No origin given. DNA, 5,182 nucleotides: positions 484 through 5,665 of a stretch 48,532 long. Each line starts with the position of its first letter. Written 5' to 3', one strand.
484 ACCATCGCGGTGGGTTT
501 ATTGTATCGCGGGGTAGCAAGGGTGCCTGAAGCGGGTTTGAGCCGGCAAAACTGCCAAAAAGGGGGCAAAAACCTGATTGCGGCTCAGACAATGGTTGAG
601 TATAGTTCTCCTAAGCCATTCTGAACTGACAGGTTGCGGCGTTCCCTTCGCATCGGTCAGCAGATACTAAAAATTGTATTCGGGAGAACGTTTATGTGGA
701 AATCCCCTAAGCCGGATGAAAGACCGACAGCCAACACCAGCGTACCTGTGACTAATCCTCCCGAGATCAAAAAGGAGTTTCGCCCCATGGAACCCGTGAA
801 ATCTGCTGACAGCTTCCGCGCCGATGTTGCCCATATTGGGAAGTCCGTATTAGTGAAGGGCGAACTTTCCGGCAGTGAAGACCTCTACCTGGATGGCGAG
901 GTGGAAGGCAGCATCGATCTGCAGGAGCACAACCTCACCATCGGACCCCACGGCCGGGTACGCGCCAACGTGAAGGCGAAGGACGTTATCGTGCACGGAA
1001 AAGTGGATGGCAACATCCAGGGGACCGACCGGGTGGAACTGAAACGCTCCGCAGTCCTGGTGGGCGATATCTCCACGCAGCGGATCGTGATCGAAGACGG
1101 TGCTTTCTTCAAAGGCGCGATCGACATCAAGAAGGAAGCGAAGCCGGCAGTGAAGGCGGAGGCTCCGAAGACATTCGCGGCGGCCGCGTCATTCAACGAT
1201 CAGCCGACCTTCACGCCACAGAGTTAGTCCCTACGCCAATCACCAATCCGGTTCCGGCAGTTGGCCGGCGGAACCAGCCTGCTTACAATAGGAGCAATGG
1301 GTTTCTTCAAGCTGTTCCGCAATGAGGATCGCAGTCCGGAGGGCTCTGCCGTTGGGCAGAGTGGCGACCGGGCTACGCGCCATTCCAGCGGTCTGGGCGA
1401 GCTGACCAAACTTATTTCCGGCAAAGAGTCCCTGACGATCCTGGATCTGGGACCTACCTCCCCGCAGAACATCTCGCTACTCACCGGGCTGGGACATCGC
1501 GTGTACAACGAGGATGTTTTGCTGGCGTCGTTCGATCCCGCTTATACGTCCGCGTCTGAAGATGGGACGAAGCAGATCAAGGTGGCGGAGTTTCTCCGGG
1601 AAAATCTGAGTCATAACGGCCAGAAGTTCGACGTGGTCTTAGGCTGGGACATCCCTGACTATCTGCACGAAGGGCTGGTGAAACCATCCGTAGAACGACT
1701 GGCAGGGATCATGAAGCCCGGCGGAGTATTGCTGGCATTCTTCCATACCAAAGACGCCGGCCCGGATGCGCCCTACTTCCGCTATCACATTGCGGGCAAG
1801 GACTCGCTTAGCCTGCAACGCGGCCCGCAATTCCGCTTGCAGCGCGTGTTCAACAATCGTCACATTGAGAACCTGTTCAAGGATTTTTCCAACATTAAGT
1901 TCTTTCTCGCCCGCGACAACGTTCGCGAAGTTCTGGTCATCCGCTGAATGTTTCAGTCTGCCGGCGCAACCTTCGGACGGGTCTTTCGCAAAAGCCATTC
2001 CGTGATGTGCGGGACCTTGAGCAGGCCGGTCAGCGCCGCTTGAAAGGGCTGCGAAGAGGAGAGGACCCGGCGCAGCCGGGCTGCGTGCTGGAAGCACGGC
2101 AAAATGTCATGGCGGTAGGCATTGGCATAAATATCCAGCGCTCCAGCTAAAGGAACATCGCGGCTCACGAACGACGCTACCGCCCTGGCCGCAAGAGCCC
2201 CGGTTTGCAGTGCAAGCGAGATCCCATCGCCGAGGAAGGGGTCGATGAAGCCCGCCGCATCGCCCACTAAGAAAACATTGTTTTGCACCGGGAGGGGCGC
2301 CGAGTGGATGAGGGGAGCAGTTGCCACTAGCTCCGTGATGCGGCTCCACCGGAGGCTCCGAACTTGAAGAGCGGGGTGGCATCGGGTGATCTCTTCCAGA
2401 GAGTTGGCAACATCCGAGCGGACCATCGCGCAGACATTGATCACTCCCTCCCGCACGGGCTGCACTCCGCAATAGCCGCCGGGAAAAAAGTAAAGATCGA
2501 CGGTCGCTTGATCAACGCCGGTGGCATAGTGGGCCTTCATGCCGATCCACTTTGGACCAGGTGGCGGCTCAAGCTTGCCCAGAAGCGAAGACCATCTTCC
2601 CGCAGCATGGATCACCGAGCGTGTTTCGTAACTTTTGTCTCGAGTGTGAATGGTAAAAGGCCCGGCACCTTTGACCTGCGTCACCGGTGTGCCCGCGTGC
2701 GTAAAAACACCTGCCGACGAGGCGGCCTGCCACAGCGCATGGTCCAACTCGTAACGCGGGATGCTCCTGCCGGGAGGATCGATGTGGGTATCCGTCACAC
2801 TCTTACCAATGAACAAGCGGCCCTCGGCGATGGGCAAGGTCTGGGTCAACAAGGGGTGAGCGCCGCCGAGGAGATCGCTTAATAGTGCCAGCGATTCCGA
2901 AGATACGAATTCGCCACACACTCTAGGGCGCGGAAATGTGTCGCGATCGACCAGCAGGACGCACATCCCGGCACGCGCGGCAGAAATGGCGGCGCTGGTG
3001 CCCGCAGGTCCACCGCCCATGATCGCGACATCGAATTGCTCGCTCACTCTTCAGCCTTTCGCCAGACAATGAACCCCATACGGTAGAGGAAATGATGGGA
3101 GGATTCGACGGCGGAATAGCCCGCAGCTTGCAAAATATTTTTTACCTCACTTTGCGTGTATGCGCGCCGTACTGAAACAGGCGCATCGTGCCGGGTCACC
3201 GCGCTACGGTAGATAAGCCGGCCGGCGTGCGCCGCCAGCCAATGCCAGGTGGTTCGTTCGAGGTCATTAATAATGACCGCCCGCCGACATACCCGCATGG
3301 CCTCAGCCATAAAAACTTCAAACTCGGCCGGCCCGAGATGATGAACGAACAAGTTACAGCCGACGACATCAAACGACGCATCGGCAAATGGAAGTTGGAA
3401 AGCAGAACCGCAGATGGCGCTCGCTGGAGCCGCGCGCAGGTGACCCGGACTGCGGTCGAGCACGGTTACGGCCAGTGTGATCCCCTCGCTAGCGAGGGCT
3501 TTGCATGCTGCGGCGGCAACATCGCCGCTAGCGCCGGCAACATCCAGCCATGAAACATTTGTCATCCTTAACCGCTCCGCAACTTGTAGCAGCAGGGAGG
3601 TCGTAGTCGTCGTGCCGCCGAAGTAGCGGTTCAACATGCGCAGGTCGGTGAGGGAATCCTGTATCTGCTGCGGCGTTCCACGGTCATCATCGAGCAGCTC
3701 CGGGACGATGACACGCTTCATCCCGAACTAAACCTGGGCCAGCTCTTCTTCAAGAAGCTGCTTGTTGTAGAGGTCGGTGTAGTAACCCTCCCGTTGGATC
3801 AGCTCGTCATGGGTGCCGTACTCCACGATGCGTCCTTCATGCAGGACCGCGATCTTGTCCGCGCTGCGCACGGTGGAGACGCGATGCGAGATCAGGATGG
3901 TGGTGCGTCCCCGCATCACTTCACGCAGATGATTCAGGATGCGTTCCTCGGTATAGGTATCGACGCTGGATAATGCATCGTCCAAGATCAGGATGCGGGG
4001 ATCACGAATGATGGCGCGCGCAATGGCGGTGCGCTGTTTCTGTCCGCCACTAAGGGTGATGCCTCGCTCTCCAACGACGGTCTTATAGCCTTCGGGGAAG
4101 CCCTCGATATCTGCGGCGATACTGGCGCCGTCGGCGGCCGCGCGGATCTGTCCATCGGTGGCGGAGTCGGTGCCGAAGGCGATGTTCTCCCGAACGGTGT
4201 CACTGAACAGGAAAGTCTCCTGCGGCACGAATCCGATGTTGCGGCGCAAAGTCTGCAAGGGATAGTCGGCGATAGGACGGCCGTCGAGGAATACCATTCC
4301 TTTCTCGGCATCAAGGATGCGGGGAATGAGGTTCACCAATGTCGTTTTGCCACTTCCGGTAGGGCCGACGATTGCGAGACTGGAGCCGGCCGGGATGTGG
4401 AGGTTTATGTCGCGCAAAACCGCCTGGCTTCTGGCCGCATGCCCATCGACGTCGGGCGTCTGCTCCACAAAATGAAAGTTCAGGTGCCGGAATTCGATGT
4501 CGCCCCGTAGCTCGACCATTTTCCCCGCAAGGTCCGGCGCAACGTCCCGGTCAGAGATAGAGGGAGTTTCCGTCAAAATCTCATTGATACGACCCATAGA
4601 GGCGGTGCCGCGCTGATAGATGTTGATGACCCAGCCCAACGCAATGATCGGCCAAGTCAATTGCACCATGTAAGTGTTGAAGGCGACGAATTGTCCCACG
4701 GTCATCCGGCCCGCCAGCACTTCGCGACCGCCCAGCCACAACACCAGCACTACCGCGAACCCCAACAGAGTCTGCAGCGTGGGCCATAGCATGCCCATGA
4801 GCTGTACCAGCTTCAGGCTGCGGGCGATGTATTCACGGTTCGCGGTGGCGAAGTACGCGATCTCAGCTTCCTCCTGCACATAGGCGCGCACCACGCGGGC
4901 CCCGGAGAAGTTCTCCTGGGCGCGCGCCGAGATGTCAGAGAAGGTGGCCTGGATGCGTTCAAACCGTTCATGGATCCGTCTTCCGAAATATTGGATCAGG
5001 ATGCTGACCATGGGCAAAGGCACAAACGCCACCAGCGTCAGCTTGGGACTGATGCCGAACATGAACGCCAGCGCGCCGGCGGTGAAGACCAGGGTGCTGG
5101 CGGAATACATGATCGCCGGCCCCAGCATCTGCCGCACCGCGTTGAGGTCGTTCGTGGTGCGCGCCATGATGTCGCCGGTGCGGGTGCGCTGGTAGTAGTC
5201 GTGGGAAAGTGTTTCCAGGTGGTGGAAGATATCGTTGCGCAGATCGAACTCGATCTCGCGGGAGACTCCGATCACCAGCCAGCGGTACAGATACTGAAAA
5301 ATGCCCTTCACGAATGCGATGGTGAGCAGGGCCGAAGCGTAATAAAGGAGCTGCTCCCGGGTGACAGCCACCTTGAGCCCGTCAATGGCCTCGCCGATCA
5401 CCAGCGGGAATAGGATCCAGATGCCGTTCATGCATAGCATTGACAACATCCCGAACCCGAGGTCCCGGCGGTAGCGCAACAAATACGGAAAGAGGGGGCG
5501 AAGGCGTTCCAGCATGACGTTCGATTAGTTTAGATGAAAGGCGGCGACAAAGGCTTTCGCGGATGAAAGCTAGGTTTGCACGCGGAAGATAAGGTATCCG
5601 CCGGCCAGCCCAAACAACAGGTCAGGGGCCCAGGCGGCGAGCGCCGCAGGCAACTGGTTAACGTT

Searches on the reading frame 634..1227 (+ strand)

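Call 30: search_protein_families(library=pfam, proteins=[window:634-1227:+], max_evalue=0.00001)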
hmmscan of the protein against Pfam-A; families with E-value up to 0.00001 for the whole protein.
window:634-1227:+ (197 aa): 1 family
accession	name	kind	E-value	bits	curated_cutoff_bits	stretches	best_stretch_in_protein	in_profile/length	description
PF04519.19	Bactofilin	-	6.8e-26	90.8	27.9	1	67-163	2-97/98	Polymer-forming cytoskeletal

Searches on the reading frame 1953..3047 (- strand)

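Call 30: search_protein_families(library=pfam, proteins=[window:1953-3047:-], max_evalue=0.00001)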
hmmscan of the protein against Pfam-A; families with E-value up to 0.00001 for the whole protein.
window:1953-3047:- (364 aa): 5 families
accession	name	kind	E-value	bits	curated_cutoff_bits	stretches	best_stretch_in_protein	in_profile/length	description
PF01266.30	DAO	-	1.3e-12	48.4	27.9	0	99-262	149-333/353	FAD dependent oxidoreductase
PF01494.25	FAD_binding_3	-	1.3e-10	41.5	22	1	5-125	2-126/349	FAD binding domain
PF12831.13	FAD_oxidored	-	2e-08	34.4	27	1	6-38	1-33/416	FAD dependent oxidoreductase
PF07992.20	Pyr_redox_2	-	3.2e-08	33.8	26.1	1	5-155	1-113/291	Pyridine nucleotide-disulphide oxidoreductase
PF13738.12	Pyr_redox_3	-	2.5e-06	27.4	30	0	114-153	96-136/305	Pyridine nucleotide-disulphide oxidoreductase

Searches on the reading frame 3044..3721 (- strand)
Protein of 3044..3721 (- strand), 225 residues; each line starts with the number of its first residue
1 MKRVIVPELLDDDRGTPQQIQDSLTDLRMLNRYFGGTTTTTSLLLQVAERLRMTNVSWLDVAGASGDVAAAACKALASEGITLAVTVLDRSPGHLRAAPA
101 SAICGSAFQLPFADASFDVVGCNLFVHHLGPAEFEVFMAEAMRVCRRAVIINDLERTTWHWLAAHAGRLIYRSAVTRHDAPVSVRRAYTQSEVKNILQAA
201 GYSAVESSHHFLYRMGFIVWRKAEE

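Call 30: search_protein_families(library=pfam, proteins=[window:3044-3721:-], max_evalue=0.00001)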
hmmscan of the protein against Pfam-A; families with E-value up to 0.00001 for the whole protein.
window:3044-3721:- (225 aa): 2 families
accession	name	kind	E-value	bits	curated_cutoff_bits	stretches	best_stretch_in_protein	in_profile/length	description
PF08241.18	Methyltransf_11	-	2.7e-11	44.4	21.2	1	71-147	9-89/95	Methyltransferase domain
PF13649.12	Methyltransf_25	-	3.3e-09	37.8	27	1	59-146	2-94/97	Methyltransferase domain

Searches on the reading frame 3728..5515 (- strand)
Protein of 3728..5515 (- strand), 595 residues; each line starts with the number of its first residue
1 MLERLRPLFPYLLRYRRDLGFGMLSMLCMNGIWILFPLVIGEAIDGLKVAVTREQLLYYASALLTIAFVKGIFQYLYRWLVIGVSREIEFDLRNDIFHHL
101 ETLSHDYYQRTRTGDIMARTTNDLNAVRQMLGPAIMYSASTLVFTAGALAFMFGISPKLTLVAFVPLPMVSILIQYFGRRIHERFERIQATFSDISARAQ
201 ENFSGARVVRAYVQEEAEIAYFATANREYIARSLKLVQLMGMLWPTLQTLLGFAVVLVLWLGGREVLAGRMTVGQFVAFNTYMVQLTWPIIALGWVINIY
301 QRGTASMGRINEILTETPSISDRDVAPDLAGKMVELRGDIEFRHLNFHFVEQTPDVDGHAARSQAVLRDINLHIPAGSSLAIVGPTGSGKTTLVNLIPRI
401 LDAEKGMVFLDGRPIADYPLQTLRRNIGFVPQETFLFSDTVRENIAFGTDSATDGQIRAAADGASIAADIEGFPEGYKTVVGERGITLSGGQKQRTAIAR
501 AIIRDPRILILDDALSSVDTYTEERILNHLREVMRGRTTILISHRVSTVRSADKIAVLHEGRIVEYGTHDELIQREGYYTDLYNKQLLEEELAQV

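Call 30: search_protein_families(library=pfam, proteins=[window:3728-5515:-], max_evalue=0.00001)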
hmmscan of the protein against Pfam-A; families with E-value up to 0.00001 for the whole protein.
window:3728-5515:- (595 aa): 2 families
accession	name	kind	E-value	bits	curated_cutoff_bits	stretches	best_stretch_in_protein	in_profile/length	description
PF00664.28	ABC_membrane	-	1.4e-49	169.7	28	1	21-290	3-274/274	ABC transporter transmembrane region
PF00005.33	ABC_tran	-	2.4e-31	109.6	25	1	367-515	1-136/137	ABC transporter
